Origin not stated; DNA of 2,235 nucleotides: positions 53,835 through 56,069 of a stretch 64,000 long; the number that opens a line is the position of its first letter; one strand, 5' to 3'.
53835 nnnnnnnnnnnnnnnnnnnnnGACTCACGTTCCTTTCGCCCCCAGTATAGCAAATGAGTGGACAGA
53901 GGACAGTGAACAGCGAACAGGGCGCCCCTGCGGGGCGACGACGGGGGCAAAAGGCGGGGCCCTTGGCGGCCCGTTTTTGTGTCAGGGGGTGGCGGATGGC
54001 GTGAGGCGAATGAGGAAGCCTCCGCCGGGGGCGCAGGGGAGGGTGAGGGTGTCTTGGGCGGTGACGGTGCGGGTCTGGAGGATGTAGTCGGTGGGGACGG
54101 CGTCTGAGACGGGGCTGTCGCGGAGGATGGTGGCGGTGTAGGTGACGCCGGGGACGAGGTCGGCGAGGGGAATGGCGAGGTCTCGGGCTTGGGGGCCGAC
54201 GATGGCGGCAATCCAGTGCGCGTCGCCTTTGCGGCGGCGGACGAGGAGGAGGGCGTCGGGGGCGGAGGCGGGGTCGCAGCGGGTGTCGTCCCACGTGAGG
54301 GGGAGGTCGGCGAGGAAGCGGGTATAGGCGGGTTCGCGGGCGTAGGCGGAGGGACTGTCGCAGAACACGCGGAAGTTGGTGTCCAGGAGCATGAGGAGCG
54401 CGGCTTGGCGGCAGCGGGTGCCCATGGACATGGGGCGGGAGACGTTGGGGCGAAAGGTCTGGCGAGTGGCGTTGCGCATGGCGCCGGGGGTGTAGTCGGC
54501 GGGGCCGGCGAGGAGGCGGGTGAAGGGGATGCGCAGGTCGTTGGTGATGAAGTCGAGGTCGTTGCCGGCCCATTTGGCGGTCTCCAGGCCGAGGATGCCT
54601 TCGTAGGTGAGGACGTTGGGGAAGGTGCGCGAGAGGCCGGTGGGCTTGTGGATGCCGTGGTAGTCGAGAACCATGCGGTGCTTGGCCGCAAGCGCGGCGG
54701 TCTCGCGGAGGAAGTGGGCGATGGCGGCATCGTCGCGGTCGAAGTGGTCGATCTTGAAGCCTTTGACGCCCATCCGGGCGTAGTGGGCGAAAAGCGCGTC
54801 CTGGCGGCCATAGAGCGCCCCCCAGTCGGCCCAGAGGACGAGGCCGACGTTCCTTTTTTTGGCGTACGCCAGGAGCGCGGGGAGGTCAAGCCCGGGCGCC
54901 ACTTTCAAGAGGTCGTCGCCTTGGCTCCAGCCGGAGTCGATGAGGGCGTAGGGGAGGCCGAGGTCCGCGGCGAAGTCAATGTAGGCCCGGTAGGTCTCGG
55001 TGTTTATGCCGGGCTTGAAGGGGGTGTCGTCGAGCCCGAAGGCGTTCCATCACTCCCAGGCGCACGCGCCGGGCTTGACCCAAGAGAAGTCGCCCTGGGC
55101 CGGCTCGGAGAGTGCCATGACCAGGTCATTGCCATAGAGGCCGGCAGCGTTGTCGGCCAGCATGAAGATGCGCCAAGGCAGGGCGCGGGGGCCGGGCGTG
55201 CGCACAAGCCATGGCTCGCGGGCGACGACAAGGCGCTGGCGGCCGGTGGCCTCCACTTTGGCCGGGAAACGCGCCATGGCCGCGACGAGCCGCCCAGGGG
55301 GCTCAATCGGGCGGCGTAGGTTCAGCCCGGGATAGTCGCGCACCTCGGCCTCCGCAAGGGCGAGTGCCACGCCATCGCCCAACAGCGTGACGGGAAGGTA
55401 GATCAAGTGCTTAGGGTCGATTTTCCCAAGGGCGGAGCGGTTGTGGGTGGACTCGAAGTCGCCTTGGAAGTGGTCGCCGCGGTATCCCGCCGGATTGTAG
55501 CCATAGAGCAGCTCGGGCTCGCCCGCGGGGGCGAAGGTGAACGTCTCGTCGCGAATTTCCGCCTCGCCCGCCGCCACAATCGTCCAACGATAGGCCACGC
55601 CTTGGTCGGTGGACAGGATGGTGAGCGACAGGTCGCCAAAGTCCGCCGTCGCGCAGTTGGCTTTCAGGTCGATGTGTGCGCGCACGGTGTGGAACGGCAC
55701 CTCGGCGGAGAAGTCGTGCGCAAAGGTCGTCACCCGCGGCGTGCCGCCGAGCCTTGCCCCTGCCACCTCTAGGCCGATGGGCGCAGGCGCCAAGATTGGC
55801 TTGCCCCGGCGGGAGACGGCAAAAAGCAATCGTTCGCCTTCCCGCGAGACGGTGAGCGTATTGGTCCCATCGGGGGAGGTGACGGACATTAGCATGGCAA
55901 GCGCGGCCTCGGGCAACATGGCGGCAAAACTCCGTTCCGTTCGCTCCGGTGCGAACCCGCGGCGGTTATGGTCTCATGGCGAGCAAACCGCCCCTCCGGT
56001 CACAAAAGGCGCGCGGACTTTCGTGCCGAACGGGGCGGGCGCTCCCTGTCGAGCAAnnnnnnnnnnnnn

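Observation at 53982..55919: GH97 alpha-glucosidase gene interrupted by a single in-frame opal codon at a conserved Trp position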

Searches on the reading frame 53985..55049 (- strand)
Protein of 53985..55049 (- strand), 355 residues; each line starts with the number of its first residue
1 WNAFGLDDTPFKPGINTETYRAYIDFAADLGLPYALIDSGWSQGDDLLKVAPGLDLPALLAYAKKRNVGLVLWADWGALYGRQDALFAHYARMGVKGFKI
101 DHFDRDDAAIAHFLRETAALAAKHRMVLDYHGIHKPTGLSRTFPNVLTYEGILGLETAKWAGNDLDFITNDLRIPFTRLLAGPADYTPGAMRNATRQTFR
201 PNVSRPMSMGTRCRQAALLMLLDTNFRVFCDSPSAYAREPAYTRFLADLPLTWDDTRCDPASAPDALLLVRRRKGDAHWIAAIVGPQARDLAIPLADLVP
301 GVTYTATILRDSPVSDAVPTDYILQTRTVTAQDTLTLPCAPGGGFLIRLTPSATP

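Call 4: search_protein_families(library=pfam, proteins=[window:53985-55049:-], max_evalue=0.01)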
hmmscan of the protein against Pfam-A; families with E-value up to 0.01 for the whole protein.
window:53985-55049:- (355 aa): 2 families
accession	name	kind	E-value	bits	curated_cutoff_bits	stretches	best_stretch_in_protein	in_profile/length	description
PF10566.15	Glyco_hydro_97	-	2.1e-73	247.6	32.5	1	8-250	24-275/275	Glycoside hydrolase 97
PF14509.12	GH97_C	-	2.1e-18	66.8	25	1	252-349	1-96/97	Glycosyl-hydrolase 97 C-terminal, oligomerisation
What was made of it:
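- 53982..55049 (-): 3' remainder in the same frame: catalytic (beta/alpha)8 barrel (Glyco_hydro_97) and the C-terminal domain (GH97_C), now untranslated or at best translated from an internal start. Call 4 (2.1e-73 and 2.1e-18).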

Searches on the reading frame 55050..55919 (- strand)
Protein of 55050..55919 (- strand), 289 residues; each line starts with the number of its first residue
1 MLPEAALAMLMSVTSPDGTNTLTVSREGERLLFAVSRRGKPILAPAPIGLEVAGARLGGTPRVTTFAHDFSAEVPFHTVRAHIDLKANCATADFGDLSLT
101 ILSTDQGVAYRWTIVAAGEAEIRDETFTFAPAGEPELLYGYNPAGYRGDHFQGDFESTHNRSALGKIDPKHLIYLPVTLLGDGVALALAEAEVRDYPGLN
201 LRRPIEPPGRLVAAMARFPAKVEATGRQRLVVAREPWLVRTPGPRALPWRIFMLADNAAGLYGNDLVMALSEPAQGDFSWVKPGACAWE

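Call 4: search_protein_families(library=pfam, proteins=[window:55053-55919:-], max_evalue=0.01)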
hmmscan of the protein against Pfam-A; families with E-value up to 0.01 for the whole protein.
window:55053-55919:- (289 aa): 1 family
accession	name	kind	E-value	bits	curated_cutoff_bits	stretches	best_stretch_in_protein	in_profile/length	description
PF14508.12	GH97_N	-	1.2e-29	103.9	25.3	1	13-273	1-229/229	Glycosyl-hydrolase 97 N-terminal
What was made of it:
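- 55053..55919 (-): 5' fragment of 289 codons, the N-terminal beta-sandwich domain (GH97_N). This is the only polypeptide expected from the allele. Call 4 (GH97_N 1.2e-29, residues 13-273).
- Checked: Call 4: the 5' part matches Pfam GH97_N (1.2e-29).
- The stop lies within about 10 residues of the boundary between GH97_N and the barrel (call 4).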

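Call 12: find_encoding_contigs(protein=window:55050-55919:-, flank=10000, max_places=10)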
Protein window:55050-55919:- (289 aa): 3 contigs read that carry it; 1 place shown.
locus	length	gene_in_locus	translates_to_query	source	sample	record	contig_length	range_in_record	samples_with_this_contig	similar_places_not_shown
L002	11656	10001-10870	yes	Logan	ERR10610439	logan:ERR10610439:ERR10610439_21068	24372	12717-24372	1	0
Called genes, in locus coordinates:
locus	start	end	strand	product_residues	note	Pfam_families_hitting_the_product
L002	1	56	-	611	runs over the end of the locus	-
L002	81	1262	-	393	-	PF00278:Orn_DAP_Arg_deC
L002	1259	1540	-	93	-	-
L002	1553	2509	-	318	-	PF24575:TPR_Slam (faint), PF13432:TPR_16 (weak), PF01476:LysM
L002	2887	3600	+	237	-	PF01048:PNP_UDP_1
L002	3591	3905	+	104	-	-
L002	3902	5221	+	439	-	-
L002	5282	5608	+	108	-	PF00085:Thioredoxin, PF13098:Thioredoxin_2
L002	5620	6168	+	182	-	PF01476:LysM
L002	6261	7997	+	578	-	PF02690:Na_Pi_cotrans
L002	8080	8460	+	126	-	PF00376:MerR, PF13411:MerR_1, PF09278:MerR-DNA-bind (weak)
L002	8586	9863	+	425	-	-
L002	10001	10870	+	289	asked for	PF14508:GH97_N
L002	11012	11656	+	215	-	?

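Call 13: list_cluster_members(proteins=[P0003, window:55053-55919:-, window:53985-54908:-])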
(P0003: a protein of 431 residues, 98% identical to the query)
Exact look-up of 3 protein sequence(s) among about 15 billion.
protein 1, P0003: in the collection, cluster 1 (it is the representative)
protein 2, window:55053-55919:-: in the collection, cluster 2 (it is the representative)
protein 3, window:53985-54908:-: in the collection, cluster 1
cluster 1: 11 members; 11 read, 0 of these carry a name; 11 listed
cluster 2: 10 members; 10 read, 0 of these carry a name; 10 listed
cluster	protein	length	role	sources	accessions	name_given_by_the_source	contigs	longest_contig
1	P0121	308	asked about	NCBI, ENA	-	-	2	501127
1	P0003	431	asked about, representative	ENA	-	-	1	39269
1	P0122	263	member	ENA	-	-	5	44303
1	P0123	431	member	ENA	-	-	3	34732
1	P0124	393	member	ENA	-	-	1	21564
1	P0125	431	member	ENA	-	-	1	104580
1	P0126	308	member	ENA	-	-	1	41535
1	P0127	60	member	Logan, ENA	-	-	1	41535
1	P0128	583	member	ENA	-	-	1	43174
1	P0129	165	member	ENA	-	-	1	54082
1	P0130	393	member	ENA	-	-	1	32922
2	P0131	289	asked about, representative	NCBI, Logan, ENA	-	-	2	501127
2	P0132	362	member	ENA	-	-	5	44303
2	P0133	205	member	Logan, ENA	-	-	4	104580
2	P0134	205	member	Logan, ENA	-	-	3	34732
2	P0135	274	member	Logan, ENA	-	-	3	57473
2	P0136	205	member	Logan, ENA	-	-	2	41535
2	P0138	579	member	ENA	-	-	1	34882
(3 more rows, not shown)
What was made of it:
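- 55053..55919 (-): Calls 12-13: this exact 289-aa product is on record from three assemblies.
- The exact 289-aa truncated product is on three contigs (NCBI 501 kb, Logan ERR10610439 at 24 kb, and one of 10-20 kb; calls 12-13).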

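Call 18: find_encoding_contigs(protein=P0132, flank=6000, max_places=6)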
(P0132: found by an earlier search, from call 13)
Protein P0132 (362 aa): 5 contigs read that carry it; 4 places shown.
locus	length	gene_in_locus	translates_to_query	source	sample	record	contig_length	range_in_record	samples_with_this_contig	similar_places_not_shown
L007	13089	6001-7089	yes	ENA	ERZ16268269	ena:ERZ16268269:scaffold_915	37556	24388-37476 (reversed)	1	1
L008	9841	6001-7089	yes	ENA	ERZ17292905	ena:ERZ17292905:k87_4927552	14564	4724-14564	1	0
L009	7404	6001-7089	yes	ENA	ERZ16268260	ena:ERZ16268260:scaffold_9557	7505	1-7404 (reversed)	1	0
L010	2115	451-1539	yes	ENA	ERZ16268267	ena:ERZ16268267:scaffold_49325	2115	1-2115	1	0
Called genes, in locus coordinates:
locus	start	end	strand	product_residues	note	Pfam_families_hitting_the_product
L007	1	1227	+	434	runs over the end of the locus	?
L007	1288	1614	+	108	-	PF00085:Thioredoxin, PF13098:Thioredoxin_2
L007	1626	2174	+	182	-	PF01476:LysM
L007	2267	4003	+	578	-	PF02690:Na_Pi_cotrans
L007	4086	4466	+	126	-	PF00376:MerR, PF13411:MerR_1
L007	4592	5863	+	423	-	-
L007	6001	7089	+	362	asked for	PF14508:GH97_N, PF10566:Glyco_hydro_97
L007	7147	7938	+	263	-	PF10566:Glyco_hydro_97, PF14509:GH97_C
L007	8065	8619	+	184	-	PF01965:DJ-1_PfpI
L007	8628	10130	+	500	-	PF00309:Sigma54_AID (weak), PF04963:Sigma54_CBD, PF04552:Sigma54_DBD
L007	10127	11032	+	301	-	PF02826:2-Hacid_dh_C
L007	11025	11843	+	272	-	PF11967:RecO_N, PF02565:RecO_C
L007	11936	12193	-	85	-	PF00312:Ribosomal_S15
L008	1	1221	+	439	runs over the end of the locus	-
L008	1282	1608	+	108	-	PF00085:Thioredoxin, PF13098:Thioredoxin_2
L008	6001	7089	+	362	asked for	PF14508:GH97_N, PF10566:Glyco_hydro_97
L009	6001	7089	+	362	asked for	PF14508:GH97_N, PF10566:Glyco_hydro_97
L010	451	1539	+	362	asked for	PF14508:GH97_N, PF10566:Glyco_hydro_97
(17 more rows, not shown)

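Call 19: find_encoding_contigs(protein=P0135, flank=6000, max_places=6)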
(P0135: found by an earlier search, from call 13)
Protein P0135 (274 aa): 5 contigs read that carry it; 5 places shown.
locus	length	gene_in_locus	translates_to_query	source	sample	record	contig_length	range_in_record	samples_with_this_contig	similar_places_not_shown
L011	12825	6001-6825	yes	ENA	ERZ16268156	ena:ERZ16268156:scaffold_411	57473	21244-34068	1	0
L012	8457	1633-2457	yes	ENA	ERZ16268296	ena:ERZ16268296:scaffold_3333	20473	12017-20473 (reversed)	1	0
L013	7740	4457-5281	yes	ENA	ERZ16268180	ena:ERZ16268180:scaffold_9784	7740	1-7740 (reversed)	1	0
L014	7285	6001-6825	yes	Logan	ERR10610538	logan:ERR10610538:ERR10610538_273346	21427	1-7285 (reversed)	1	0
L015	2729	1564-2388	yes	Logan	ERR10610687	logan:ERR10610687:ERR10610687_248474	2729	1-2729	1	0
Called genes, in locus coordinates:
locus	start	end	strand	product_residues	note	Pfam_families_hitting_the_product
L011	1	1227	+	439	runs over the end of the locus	-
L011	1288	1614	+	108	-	PF00085:Thioredoxin, PF13098:Thioredoxin_2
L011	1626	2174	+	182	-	PF01476:LysM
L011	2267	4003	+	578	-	PF02690:Na_Pi_cotrans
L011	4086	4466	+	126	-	PF00376:MerR, PF13411:MerR_1, PF09278:MerR-DNA-bind (weak)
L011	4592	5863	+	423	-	-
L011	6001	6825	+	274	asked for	PF14508:GH97_N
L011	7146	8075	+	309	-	PF10566:Glyco_hydro_97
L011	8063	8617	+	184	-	PF01965:DJ-1_PfpI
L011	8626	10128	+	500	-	PF00309:Sigma54_AID (weak), PF04963:Sigma54_CBD, PF04552:Sigma54_DBD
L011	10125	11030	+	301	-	PF02826:2-Hacid_dh_C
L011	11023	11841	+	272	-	PF11967:RecO_N, PF02565:RecO_C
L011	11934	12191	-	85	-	PF00312:Ribosomal_S15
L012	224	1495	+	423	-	-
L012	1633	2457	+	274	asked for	PF14508:GH97_N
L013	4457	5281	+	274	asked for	PF14508:GH97_N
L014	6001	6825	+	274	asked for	PF14508:GH97_N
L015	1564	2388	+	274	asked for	PF14508:GH97_N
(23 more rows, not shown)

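Call 20: find_encoding_contigs(protein=P0138, flank=6000, max_places=6)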
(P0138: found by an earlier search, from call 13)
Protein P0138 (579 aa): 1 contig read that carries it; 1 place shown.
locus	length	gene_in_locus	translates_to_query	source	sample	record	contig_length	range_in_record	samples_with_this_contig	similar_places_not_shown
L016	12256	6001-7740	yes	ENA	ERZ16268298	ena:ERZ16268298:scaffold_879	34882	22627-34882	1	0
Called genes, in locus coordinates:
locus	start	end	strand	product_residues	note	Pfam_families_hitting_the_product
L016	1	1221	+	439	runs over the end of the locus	-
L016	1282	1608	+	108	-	PF00085:Thioredoxin, PF13098:Thioredoxin_2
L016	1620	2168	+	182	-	PF01476:LysM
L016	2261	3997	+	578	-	PF02690:Na_Pi_cotrans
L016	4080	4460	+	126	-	PF00376:MerR, PF13411:MerR_1, PF09278:MerR-DNA-bind (weak)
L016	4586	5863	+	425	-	-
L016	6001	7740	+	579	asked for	PF14508:GH97_N, PF10566:Glyco_hydro_97, PF14509:GH97_C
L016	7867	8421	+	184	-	PF01965:DJ-1_PfpI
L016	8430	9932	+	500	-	PF00309:Sigma54_AID (weak), PF04963:Sigma54_CBD, PF04552:Sigma54_DBD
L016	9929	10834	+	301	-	PF02826:2-Hacid_dh_C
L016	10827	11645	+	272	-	PF11967:RecO_N, PF02565:RecO_C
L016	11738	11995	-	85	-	PF00312:Ribosomal_S15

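Call 21: find_encoding_contigs(protein=P0128, flank=6000, max_places=6)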
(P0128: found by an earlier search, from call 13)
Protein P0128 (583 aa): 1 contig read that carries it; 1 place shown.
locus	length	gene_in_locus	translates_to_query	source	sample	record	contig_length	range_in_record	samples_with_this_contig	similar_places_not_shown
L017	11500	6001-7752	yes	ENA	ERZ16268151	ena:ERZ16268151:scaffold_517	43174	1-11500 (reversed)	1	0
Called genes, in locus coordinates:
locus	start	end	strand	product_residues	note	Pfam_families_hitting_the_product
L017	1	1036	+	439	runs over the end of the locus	-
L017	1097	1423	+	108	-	PF00085:Thioredoxin, PF13098:Thioredoxin_2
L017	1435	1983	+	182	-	PF01476:LysM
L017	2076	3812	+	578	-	PF02690:Na_Pi_cotrans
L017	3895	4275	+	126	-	PF00376:MerR, PF13411:MerR_1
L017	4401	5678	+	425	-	-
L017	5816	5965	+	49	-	-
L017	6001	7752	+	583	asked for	PF14508:GH97_N, PF10566:Glyco_hydro_97, PF14509:GH97_C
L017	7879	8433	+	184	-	PF01965:DJ-1_PfpI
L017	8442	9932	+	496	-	PF00309:Sigma54_AID (weak), PF04963:Sigma54_CBD, PF04552:Sigma54_DBD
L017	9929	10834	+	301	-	PF02826:2-Hacid_dh_C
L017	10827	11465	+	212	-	PF11967:RecO_N, PF02565:RecO_C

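Call 22: find_encoding_contigs(protein=P0124, flank=6000, max_places=6)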
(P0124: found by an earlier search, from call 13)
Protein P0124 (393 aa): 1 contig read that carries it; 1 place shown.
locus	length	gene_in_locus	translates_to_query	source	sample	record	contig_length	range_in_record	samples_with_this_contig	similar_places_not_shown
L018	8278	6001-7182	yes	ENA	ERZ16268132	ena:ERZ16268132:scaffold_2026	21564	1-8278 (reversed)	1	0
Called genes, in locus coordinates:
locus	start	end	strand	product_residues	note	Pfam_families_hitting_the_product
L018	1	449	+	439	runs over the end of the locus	-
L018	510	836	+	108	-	PF00085:Thioredoxin, PF13098:Thioredoxin_2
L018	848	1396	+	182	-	PF01476:LysM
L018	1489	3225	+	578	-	PF02690:Na_Pi_cotrans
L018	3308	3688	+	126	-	PF00376:MerR, PF13411:MerR_1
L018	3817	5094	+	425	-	-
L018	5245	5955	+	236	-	PF14508:GH97_N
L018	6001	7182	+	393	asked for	PF10566:Glyco_hydro_97, PF14509:GH97_C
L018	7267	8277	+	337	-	?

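Call 23: find_encoding_contigs(protein=P0129, flank=6000, max_places=6)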
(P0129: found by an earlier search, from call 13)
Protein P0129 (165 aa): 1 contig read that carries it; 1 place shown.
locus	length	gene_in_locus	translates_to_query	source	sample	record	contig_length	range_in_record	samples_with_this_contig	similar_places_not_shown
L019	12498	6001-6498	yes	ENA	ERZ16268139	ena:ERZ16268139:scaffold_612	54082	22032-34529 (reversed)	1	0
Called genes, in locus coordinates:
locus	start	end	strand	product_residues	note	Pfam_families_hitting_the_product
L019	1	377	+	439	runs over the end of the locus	-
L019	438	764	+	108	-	PF00085:Thioredoxin, PF13098:Thioredoxin_2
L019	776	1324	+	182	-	PF01476:LysM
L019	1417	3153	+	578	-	PF02690:Na_Pi_cotrans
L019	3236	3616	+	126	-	PF00376:MerR, PF13411:MerR_1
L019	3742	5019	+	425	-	-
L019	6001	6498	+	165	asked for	PF14509:GH97_C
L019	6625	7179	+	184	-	PF01965:DJ-1_PfpI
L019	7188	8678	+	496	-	PF00309:Sigma54_AID (weak), PF04963:Sigma54_CBD, PF04552:Sigma54_DBD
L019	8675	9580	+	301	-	PF02826:2-Hacid_dh_C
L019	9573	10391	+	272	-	PF11967:RecO_N, PF02565:RecO_C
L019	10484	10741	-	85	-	PF00312:Ribosomal_S15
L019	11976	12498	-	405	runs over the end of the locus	PF23400:CARF_Card1, PF09002:Card1_endonuc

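Call 24: find_encoding_contigs(protein=P0136, flank=6000, max_places=6)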
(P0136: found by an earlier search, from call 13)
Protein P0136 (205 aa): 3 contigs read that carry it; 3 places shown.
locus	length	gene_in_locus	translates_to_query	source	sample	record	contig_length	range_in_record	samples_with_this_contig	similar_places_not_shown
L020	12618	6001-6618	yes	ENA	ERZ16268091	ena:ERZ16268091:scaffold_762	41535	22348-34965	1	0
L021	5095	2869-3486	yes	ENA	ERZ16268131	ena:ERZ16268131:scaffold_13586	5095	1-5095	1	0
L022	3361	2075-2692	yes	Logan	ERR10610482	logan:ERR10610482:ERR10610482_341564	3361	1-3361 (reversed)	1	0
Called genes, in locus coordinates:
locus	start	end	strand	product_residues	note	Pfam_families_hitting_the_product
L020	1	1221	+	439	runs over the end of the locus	-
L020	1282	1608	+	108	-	PF00085:Thioredoxin, PF13098:Thioredoxin_2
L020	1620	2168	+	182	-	PF01476:LysM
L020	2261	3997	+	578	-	PF02690:Na_Pi_cotrans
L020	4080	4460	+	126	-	PF00376:MerR, PF13411:MerR_1, PF09278:MerR-DNA-bind (weak)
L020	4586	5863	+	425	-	-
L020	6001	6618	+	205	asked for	PF14508:GH97_N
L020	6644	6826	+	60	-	PF14508:GH97_N (weak)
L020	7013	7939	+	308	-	PF10566:Glyco_hydro_97, PF14509:GH97_C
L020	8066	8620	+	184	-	PF01965:DJ-1_PfpI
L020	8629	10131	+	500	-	PF00309:Sigma54_AID (weak), PF04963:Sigma54_CBD, PF04552:Sigma54_DBD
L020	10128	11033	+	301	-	PF02826:2-Hacid_dh_C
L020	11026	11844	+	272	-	PF11967:RecO_N, PF02565:RecO_C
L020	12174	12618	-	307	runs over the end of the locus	PF00535:Glycos_transf_2, PF13641:Glyco_tranf_2_3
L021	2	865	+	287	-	?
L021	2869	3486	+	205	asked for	PF14508:GH97_N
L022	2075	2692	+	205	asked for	PF14508:GH97_N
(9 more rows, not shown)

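Call 25: find_encoding_contigs(protein=P0133, flank=6000, max_places=8)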
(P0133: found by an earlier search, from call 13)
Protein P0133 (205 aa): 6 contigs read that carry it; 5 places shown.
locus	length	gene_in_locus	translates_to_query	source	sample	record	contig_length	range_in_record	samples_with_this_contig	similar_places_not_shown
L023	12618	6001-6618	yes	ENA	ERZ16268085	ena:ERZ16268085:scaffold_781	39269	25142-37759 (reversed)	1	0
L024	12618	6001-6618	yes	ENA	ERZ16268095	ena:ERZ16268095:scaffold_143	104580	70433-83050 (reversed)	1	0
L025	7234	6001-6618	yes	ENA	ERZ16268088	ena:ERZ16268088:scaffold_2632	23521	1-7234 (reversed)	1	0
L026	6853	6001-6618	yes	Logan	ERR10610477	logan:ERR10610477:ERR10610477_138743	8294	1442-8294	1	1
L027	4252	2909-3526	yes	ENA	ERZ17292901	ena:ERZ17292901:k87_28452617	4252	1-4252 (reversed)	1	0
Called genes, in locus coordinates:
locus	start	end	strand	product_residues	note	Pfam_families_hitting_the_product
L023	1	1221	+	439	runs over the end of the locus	-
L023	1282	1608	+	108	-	PF00085:Thioredoxin, PF13098:Thioredoxin_2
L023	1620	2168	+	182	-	PF01476:LysM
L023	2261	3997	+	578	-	PF02690:Na_Pi_cotrans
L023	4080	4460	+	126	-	PF00376:MerR, PF13411:MerR_1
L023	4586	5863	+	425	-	-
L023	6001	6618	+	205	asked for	PF14508:GH97_N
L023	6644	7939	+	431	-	PF10566:Glyco_hydro_97, PF14509:GH97_C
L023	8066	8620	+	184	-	PF01965:DJ-1_PfpI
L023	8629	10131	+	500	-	PF00309:Sigma54_AID (weak), PF04963:Sigma54_CBD, PF04552:Sigma54_DBD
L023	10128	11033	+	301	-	PF02826:2-Hacid_dh_C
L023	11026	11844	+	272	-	PF11967:RecO_N, PF02565:RecO_C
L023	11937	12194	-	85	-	PF00312:Ribosomal_S15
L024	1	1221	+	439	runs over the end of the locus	-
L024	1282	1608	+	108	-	PF00085:Thioredoxin, PF13098:Thioredoxin_2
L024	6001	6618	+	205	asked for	PF14508:GH97_N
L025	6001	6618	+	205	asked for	PF14508:GH97_N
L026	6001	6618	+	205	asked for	PF14508:GH97_N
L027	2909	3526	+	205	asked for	PF14508:GH97_N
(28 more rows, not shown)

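Call 41: find_encoding_contigs(protein=P0121, flank=3000, max_places=10)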
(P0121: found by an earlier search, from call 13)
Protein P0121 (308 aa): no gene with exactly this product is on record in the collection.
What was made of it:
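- Tried and rejected: An exact look-up of the 308-aa C-terminal ORF (P0121) found nothing on record (call 41).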
